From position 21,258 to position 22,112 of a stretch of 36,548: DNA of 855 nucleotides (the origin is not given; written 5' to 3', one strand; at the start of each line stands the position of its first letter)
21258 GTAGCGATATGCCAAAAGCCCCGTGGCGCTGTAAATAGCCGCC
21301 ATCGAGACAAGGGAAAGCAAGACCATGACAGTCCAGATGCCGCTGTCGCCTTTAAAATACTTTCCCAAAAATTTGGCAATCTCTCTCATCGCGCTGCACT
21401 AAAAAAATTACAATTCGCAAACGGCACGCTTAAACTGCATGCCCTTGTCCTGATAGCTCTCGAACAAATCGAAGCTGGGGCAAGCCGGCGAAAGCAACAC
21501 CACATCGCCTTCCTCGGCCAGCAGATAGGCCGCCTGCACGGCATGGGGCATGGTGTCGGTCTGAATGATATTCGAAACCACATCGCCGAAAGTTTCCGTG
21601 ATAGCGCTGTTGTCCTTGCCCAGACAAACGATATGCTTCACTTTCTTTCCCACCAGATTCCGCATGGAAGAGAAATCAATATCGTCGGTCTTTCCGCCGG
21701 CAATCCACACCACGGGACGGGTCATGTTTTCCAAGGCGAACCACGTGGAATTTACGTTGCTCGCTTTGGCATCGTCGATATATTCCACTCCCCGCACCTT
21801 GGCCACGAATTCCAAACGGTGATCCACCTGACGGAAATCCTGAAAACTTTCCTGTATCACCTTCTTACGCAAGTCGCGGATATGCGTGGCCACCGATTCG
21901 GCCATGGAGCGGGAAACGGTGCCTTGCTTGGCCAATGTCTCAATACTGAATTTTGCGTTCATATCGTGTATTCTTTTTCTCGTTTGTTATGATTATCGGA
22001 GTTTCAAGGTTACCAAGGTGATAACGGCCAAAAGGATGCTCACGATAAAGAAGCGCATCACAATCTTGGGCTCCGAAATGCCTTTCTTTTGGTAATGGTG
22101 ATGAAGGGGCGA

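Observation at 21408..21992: murD reduced to its C-terminal domain inside an otherwise intact dcw cluster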

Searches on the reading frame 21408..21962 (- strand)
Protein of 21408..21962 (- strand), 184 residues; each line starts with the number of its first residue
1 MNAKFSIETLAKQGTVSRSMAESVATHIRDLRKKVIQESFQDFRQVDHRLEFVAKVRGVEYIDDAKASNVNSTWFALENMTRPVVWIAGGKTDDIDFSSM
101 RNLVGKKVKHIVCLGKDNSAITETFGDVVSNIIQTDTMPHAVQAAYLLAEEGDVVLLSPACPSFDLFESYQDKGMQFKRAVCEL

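Call 3: search_protein_families(library=pfam, proteins=[window:21408-21962:-], max_evalue=0.01)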
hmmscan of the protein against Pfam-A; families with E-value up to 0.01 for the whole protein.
window:21408-21962:- (184 aa): 1 family
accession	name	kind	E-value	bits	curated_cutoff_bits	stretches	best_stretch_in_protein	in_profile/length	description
PF02875.26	Mur_ligase_C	-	4.8e-13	50.5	28.4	1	48-161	1-127/127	Mur ligase, glutamate ligase domain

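Call 4: search_protein_families(library=ncbifam, proteins=[window:21408-21962:-], max_evalue=0.1)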
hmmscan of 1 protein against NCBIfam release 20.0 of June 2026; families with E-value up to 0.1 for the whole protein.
window:21408-21962:- (184 aa): 4 families
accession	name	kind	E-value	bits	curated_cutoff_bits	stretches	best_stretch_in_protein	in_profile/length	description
TIGR01087.1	murD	equivalog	3.1e-45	155.1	211.95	1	15-181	273-439/441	UDP-N-acetylmuramoyl-L-alanine--D-glutamate ligase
NF008897.0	PRK11930.1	equivalog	0.016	13.2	804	1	26-82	299-354/822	bifunctional UDP-N-acetylmuramoyl-tripeptide:D-alanyl-D-alanine ligase/alanine racemase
NF053646.1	pMurD1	equivalog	0.032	12.9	610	1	17-117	286-388/465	pseudomurein biosynthesis peptide ligase pMurD1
TIGR01082.1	murC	equivalog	0.034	13.2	335.1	1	25-64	283-322/449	UDP-N-acetylmuramate--L-alanine ligase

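Call 6: find_homologous_proteins(query=window:21408-21962:-, max_evalue=1e-10)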
Query window:21408-21962:- (184 aa): 1485 proteins with E <= 1e-10 among 1945 candidates; the best 120 are listed.
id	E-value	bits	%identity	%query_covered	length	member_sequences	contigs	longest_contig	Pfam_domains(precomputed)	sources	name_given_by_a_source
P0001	3.5e-113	393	98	100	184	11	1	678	PF02875.27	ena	-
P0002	3.9e-87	308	78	100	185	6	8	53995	PF02875.27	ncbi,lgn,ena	-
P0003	2.0e-85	303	77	98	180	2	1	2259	PF02875.27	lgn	-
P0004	1.9e-82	293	73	98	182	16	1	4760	PF02875.27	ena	-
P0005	6.3e-82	292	73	97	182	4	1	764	PF02875.27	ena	-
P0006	1.3e-81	291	72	97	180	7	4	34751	PF02875.27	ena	-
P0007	7.8e-81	288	72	98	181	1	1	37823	PF02875.27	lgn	-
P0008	1.7e-80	287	72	97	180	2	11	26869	PF02875.27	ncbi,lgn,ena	-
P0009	1.2e-79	284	71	98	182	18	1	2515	PF02875.27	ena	-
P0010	8.7e-79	281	83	90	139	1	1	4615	PF02875.27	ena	-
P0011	1.2e-77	278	70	97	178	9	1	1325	PF02875.27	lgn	-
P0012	5.5e-77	275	70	98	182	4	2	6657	PF02875.27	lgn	-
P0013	1.3e-76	274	70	98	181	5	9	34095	PF02875.27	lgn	-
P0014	9.4e-76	271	66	98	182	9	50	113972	PF02875.27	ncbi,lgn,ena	-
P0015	1.1e-75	271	66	97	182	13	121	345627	PF02875.27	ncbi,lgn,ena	-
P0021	1.1e-62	229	58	97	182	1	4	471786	PF02875.27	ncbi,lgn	ncbi:MAG: hypothetical protein RRX93_00250 [Bacteroidales bacterium]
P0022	8.1e-61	223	57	97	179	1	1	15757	PF02875.27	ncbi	-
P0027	8.4e-58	213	54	97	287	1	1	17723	PF02875.27,PF08245.19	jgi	jgi:UDP-N-acetylmuramoylalanine--D-glutamate ligase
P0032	3.7e-57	211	56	97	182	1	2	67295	PF02875.27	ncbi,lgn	-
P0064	1.6e-54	202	52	97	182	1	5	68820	PF02875.27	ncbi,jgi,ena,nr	ncbi:MAG TPA: hypothetical protein PKG48_03830 [Bacteroidales bacterium]|nr:hypothetical protein [Ba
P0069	2.3e-54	202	54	97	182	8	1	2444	PF02875.27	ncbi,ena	-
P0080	5.4e-54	201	52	97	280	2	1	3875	PF02875.27,PF08245.19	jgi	jgi:UDP-N-acetylmuramoylalanine--D-glutamate ligase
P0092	1.6e-53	199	52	96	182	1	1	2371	PF02875.27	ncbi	-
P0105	3.2e-53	198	53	96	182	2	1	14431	PF02875.27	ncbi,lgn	-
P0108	3.4e-53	198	54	97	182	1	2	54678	PF02875.27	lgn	-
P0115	4.5e-53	198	51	97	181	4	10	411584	PF02875.27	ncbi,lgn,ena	-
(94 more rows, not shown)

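Call 7: find_encoding_contigs(protein=window:21408-21962:-, flank=6000, max_places=10)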
Protein window:21408-21962:- (184 aa): 8 contigs read that carry it; 8 places shown.
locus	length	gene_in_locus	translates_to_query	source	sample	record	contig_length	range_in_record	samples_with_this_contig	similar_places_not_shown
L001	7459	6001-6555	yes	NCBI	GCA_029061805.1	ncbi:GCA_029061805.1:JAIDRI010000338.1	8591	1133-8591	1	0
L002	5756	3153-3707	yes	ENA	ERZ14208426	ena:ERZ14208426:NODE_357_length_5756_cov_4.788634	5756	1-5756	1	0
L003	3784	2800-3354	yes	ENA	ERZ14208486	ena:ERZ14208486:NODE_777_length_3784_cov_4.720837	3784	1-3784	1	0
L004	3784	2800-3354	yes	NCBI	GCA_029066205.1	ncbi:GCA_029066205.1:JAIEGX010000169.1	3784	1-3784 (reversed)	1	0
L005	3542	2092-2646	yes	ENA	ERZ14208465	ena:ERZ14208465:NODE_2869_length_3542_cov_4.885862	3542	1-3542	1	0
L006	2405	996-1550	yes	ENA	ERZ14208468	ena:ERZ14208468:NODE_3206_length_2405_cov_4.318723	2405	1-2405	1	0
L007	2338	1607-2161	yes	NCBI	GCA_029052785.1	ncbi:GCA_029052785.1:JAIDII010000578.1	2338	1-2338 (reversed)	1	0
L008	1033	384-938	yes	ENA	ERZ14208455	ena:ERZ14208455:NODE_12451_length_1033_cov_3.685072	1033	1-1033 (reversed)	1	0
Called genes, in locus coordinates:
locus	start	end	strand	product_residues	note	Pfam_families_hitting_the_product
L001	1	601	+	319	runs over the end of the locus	PF01795:Methyltransf_5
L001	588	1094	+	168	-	PF19579:FtsL_2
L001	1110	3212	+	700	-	PF03717:PBP_dimer, PF00905:Transpeptidase, PF03793:PASTA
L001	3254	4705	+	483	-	PF01225:Mur_ligase, PF08245:Mur_ligase_M, PF02875:Mur_ligase_C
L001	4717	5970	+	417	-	PF00953:Glycos_transf_4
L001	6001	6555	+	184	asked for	PF02875:Mur_ligase_C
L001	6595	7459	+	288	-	PF01098:FTSW_RODA_SPOVE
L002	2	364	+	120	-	?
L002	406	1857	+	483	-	PF01225:Mur_ligase, PF08245:Mur_ligase_M, PF02875:Mur_ligase_C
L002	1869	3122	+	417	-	PF00953:Glycos_transf_4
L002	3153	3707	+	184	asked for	PF02875:Mur_ligase_C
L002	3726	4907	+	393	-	PF01098:FTSW_RODA_SPOVE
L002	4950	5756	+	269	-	?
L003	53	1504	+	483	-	PF01225:Mur_ligase, PF08245:Mur_ligase_M, PF02875:Mur_ligase_C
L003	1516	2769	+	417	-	PF00953:Glycos_transf_4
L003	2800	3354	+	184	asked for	PF02875:Mur_ligase_C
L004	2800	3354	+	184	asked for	PF02875:Mur_ligase_C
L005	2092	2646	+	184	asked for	PF02875:Mur_ligase_C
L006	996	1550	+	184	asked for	PF02875:Mur_ligase_C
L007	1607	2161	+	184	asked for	PF02875:Mur_ligase_C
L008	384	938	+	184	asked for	PF02875:Mur_ligase_C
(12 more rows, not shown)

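Call 10: find_encoding_contigs(protein=P0015, flank=10000, max_places=3)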
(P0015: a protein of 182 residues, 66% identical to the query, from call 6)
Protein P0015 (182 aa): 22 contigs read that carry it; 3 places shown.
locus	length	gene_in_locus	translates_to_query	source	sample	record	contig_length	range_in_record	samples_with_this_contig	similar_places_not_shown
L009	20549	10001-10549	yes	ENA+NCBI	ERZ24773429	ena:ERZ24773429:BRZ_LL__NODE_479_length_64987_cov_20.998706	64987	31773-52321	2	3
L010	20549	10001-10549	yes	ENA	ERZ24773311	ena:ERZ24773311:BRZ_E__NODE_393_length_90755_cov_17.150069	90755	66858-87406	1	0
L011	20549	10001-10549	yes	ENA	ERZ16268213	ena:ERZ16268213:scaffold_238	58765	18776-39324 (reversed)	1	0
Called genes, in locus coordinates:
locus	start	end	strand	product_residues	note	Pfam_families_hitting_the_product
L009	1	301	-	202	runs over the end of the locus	PF01926:MMR_HSR1, PF02421:FeoB_N (weak), PF03193:RsgA_GTPase (faint)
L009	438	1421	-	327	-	PF13444:Acetyltransf_5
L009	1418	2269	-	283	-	PF19576:Acyltransf_2, PF01553:Acyltransferase (faint)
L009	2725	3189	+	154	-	PF02381:MraZ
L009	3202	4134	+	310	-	PF01795:Methyltransf_5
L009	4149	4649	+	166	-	PF19579:FtsL_2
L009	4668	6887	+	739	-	PF03717:PBP_dimer, PF00905:Transpeptidase, PF03793:PASTA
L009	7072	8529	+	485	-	PF01225:Mur_ligase, PF08245:Mur_ligase_M, PF02875:Mur_ligase_C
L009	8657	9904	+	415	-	PF00953:Glycos_transf_4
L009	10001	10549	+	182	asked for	PF02875:Mur_ligase_C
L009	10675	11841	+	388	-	PF01098:FTSW_RODA_SPOVE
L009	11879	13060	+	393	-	PF03033:Glyco_transf_28, PF04101:Glyco_tran_28_C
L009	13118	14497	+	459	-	PF01225:Mur_ligase, PF08245:Mur_ligase_M, PF02875:Mur_ligase_C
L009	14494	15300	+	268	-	-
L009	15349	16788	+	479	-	PF02491:SHS2_FTSA, PF06723:MreB_Mbl, PF11104:PilM_2 (faint), PF14450:FtsA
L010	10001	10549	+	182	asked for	PF02875:Mur_ligase_C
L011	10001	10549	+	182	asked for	PF02875:Mur_ligase_C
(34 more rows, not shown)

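Call 11: find_encoding_contigs(protein=P0021, flank=10000, max_places=2)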
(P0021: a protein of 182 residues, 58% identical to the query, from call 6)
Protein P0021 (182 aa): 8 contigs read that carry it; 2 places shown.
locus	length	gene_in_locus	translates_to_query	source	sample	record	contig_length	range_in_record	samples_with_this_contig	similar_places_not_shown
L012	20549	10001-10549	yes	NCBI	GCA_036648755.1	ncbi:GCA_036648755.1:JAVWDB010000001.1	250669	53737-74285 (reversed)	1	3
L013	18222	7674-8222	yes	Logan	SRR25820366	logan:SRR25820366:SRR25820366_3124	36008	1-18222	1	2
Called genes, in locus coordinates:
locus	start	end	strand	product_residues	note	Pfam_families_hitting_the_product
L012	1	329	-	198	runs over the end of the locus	PF03193:RsgA_GTPase (faint), PF01926:MMR_HSR1, PF02421:FeoB_N, PF00350:Dynamin_N (faint)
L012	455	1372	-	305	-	PF13444:Acetyltransf_5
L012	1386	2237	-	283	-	PF19576:Acyltransf_2, PF01553:Acyltransferase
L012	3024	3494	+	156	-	PF02381:MraZ (weak)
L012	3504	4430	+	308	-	PF01795:Methyltransf_5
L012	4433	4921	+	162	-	PF19579:FtsL_2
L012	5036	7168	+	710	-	PF03717:PBP_dimer, PF00905:Transpeptidase, PF03793:PASTA (weak)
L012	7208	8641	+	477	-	PF01225:Mur_ligase (weak), PF08245:Mur_ligase_M, PF02875:Mur_ligase_C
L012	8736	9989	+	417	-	PF00953:Glycos_transf_4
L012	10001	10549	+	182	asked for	PF02875:Mur_ligase_C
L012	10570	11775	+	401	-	PF01098:FTSW_RODA_SPOVE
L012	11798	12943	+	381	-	PF03033:Glyco_transf_28, PF04101:Glyco_tran_28_C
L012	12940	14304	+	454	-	PF01225:Mur_ligase, PF08245:Mur_ligase_M, PF02875:Mur_ligase_C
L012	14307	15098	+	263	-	-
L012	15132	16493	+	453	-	PF11104:PilM_2 (faint), PF14450:FtsA (weak), PF02491:SHS2_FTSA, PF06723:MreB_Mbl, PF14450:FtsA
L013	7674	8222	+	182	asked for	PF02875:Mur_ligase_C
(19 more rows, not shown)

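Call 12: find_encoding_contigs(protein=P0080, flank=10000, max_places=2)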
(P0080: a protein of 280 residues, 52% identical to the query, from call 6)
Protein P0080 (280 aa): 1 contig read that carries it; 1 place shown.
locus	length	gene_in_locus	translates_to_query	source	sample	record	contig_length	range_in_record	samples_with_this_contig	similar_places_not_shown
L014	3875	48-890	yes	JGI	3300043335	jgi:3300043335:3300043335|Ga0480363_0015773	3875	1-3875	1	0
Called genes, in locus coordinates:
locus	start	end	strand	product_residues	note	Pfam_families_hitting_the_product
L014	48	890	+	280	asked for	PF08245:Mur_ligase_M, PF02875:Mur_ligase_C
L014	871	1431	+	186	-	-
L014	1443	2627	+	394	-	PF01098:FTSW_RODA_SPOVE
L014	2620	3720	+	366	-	PF03033:Glyco_transf_28, PF04101:Glyco_tran_28_C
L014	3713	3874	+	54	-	?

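Call 17: find_encoding_contigs(protein=P0115, flank=10000, max_places=2)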
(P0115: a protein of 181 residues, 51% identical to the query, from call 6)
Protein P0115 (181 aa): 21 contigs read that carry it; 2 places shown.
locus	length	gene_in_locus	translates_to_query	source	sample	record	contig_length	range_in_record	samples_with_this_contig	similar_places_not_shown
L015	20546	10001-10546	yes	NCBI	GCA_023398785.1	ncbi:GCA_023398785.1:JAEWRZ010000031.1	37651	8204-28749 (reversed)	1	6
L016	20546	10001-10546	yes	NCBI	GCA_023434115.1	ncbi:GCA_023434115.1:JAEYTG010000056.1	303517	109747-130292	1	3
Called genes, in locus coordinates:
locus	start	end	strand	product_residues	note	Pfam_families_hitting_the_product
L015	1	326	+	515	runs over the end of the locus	PF01039:Carboxyl_trans, PF03255:ACCA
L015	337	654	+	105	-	PF25919:BSH_CusB (faint), PF00364:Biotin_lipoyl, PF01597:GCV_H (faint), PF25917:BSH_RND, PF25973:BSH_CzcB (faint), PF25984:BSH_YknX (weak)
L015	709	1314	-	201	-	PF03193:RsgA_GTPase (faint), PF01926:MMR_HSR1, PF02421:FeoB_N, PF00350:Dynamin_N (faint)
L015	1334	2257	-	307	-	PF13444:Acetyltransf_5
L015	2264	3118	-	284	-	PF19576:Acyltransf_2, PF01553:Acyltransferase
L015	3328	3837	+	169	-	PF02381:MraZ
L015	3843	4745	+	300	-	PF01728:FtsJ (weak), PF01795:Methyltransf_5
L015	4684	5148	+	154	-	PF19579:FtsL_2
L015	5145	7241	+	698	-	PF03717:PBP_dimer (weak), PF00905:Transpeptidase, PF03793:PASTA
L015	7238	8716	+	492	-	PF01225:Mur_ligase, PF08245:Mur_ligase_M, PF02875:Mur_ligase_C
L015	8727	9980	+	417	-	PF10555:MraY_sig1 (weak), PF00953:Glycos_transf_4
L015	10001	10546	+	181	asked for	PF02875:Mur_ligase_C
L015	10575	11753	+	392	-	PF01098:FTSW_RODA_SPOVE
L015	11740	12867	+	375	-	PF03033:Glyco_transf_28, PF04101:Glyco_tran_28_C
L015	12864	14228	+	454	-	PF01225:Mur_ligase, PF08245:Mur_ligase_M, PF02875:Mur_ligase_C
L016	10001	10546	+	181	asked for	PF02875:Mur_ligase_C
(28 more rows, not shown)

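Call 18: find_encoding_contigs(protein=P0108, flank=10000, max_places=2)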
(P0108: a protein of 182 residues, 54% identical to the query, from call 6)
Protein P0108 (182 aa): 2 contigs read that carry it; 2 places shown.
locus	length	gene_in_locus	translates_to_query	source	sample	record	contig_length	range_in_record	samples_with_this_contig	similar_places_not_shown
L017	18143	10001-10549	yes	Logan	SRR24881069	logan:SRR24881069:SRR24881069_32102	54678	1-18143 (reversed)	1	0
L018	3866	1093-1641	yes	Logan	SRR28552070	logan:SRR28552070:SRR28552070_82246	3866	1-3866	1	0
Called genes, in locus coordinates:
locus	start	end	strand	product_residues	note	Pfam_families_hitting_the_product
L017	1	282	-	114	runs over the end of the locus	-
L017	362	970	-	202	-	-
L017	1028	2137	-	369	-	PF14020:DUF4236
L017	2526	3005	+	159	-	PF02381:MraZ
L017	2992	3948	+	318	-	PF01728:FtsJ (weak), PF01795:Methyltransf_5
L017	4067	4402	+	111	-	PF19579:FtsL_2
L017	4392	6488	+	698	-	PF03717:PBP_dimer (weak), PF00905:Transpeptidase, PF03793:PASTA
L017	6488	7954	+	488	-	PF01225:Mur_ligase, PF08245:Mur_ligase_M, PF02875:Mur_ligase_C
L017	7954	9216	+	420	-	PF00953:Glycos_transf_4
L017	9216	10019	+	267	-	PF21377:MurD_N, PF21799:MurD-like_N, PF08245:Mur_ligase_M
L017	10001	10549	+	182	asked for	PF02875:Mur_ligase_C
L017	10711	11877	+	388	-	PF01098:FTSW_RODA_SPOVE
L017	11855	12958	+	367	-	PF03033:Glyco_transf_28, PF04101:Glyco_tran_28_C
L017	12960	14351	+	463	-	PF01225:Mur_ligase, PF08245:Mur_ligase_M, PF02875:Mur_ligase_C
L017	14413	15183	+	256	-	-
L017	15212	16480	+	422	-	PF11104:PilM_2 (faint), PF14450:FtsA, PF00012:HSP70 (faint), PF02491:SHS2_FTSA, PF06277:EutA (weak), PF06723:MreB_Mbl, PF14450:FtsA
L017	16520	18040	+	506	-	PF00091:Tubulin, PF12327:FtsZ_C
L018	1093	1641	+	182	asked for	PF02875:Mur_ligase_C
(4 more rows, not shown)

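Call 19: find_encoding_contigs(protein=P0064, flank=10000, max_places=2)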
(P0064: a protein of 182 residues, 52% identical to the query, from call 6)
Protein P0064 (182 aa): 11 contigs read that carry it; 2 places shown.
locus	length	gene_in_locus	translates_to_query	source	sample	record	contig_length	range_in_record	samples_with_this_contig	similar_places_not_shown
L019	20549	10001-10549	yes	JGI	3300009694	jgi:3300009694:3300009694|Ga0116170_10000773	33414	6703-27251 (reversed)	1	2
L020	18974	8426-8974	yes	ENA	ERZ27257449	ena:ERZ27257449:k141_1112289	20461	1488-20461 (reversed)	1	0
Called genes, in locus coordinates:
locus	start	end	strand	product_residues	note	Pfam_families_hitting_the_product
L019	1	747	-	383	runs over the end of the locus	PF00072:Response_reg, PF00158:Sigma54_activat, PF13191:AAA_16 (faint), PF14532:Sigma54_activ_2, PF01078:Mg_chelatase (faint), PF00004:AAA (weak), PF07728:AAA_5, PF25601:AAA_lid_14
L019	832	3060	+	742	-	PF01839:FG-GAP (faint), PF13517:FG-GAP_3, PF14783:BBS2_Mid (faint), PF13517:FG-GAP_3 (weak), PF18962:Por_Secre_tail (weak)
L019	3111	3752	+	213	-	PF02381:MraZ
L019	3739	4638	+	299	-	PF01728:FtsJ (weak), PF01795:Methyltransf_5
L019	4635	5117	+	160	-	PF19579:FtsL_2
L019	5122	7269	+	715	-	PF00905:Transpeptidase, PF03793:PASTA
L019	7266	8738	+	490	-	PF01225:Mur_ligase, PF08245:Mur_ligase_M, PF02875:Mur_ligase_C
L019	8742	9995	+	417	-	PF10555:MraY_sig1 (weak), PF00953:Glycos_transf_4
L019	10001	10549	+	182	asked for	PF02875:Mur_ligase_C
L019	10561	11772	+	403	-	PF01098:FTSW_RODA_SPOVE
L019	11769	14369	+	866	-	PF03033:Glyco_transf_28, PF13579:Glyco_trans_4_4 (faint), PF04101:Glyco_tran_28_C, PF01225:Mur_ligase, PF08245:Mur_ligase_M, PF02875:Mur_ligase_C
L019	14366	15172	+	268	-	-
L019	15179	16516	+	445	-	PF11104:PilM_2 (faint), PF14450:FtsA, PF02491:SHS2_FTSA, PF06277:EutA, PF06723:MreB_Mbl, PF14450:FtsA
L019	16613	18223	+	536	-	PF00091:Tubulin, PF12327:FtsZ_C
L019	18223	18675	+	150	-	PF09424:YqeY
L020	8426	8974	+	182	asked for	PF02875:Mur_ligase_C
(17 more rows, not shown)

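Call 21: find_homologous_proteins(query=L017:9216-10016:+, max_evalue=1e-10)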
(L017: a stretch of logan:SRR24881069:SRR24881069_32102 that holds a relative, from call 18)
Query L017:9216-10016:+ (267 aa): 8000 proteins with E <= 1e-10 among 8000 candidates; the best 120 are listed.
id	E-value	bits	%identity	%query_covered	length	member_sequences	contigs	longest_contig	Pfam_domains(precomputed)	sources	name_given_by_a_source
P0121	6.0e-171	585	100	100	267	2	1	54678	PF08245.19,PF21377.4,PF21799.3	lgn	-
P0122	2.2e-93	331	61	97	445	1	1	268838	PF02875.27,PF08245.19,PF21377.4,PF21799.3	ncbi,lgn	ncbi:MAG: UDP-N-acetylmuramoyl-L-alanine--D-glutamate ligase [Flavobacteriales bacterium]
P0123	4.7e-93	329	66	85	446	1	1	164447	PF02875.27,PF08245.19,PF21377.4,PF21799.3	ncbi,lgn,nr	ncbi:MAG: murD [Ferruginibacter sp.]|nr:murD [Ferruginibacter sp.]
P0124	1.4e-92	328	64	88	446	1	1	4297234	PF02875.27,PF08245.19,PF21377.4,PF21799.3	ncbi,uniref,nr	ncbi:UDP-N-acetylmuramoyl-L-alanine--D-glutamate ligase [Flavihumibacter rivuli]|uniref:UDP-N-acetyl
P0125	6.3e-92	326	63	88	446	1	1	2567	PF02875.27,PF08245.19,PF21377.4,PF21799.3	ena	-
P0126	7.0e-92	326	68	85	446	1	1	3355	PF02875.27,PF08245.19,PF21377.4,PF21799.3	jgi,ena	-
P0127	1.6e-91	324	62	99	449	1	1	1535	PF02875.27,PF08245.19,PF21377.4,PF21799.3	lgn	-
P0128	1.7e-91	324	66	85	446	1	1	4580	PF02875.27,PF08245.19,PF21377.4,PF21799.3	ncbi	ncbi:MAG: UDP-N-acetylmuramoyl-L-alanine--D-glutamate ligase [Ferruginibacter sp.]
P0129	1.7e-91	324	62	88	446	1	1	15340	PF02875.27,PF08245.19,PF21377.4,PF21799.3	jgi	jgi:UDP-N-acetylmuramoylalanine--D-glutamate ligase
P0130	6.2e-91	323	64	88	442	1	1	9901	PF02875.27,PF08245.19,PF21377.4,PF21799.3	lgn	-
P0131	6.4e-91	322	64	88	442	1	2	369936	PF02875.27,PF08245.19,PF21377.4,PF21799.3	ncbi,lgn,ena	-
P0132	7.0e-91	322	63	90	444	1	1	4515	PF02875.27,PF08245.19,PF21377.4,PF21799.3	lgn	-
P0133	1.1e-90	322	61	99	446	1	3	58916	PF02875.27,PF08245.19,PF21377.4,PF21799.3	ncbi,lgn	-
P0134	1.7e-90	321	67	85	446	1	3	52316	PF02875.27,PF08245.19,PF21377.4,PF21799.3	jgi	jgi:UDP-N-acetylmuramoylalanine--D-glutamate ligase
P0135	1.8e-90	321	61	94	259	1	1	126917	PF08245.19,PF21377.4,PF21799.3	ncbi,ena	-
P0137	3.0e-90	320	62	88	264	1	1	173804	PF08245.19,PF21377.4,PF21799.3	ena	-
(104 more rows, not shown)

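Call 26: list_cluster_members(proteins=[P0015, P0014, P0002, P0008, P0115, P0032, P0022, P0105, P0069, P0092])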
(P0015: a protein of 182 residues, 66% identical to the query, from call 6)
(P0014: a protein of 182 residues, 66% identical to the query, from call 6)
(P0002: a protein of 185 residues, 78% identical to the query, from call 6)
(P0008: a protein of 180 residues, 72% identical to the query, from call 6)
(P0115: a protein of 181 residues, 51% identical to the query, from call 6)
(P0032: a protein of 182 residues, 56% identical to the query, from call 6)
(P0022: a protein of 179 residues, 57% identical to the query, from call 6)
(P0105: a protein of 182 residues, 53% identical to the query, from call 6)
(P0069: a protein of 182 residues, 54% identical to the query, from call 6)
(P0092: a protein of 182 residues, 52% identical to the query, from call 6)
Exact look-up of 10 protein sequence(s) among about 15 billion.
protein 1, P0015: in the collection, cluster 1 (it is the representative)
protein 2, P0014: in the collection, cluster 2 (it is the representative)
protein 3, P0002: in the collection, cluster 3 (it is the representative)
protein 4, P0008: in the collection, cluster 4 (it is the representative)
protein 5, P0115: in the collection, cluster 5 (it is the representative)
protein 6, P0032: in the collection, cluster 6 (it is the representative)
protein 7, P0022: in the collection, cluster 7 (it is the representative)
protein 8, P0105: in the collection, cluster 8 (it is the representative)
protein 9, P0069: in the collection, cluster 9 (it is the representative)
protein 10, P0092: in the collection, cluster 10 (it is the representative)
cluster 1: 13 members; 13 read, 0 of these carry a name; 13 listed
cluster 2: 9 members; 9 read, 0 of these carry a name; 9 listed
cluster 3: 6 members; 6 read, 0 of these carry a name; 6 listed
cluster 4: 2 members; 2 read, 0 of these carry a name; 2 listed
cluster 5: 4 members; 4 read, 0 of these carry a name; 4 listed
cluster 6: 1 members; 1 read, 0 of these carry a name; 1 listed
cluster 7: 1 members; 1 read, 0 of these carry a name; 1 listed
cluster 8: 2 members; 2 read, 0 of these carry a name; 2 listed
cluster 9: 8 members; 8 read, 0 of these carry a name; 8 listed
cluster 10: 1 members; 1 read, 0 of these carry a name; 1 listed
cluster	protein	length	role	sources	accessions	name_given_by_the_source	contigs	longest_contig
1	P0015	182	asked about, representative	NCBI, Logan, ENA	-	-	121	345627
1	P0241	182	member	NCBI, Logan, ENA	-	-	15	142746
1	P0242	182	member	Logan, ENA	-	-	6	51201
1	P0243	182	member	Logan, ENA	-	-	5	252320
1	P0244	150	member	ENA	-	-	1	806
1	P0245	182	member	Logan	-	-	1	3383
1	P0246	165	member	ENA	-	-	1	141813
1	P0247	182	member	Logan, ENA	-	-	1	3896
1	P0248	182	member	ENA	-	-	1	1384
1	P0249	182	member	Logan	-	-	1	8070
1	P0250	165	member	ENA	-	-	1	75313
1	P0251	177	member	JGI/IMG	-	-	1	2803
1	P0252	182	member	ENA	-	-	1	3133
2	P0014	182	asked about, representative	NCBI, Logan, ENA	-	-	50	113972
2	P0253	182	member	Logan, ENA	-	-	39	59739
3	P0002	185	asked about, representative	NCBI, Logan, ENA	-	-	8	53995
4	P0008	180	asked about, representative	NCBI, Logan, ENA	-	-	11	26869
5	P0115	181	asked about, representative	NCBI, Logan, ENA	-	-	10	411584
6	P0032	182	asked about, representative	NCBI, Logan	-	-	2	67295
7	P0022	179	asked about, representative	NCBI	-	-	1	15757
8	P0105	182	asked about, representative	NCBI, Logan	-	-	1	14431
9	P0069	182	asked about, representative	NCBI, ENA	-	-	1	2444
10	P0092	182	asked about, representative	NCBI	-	-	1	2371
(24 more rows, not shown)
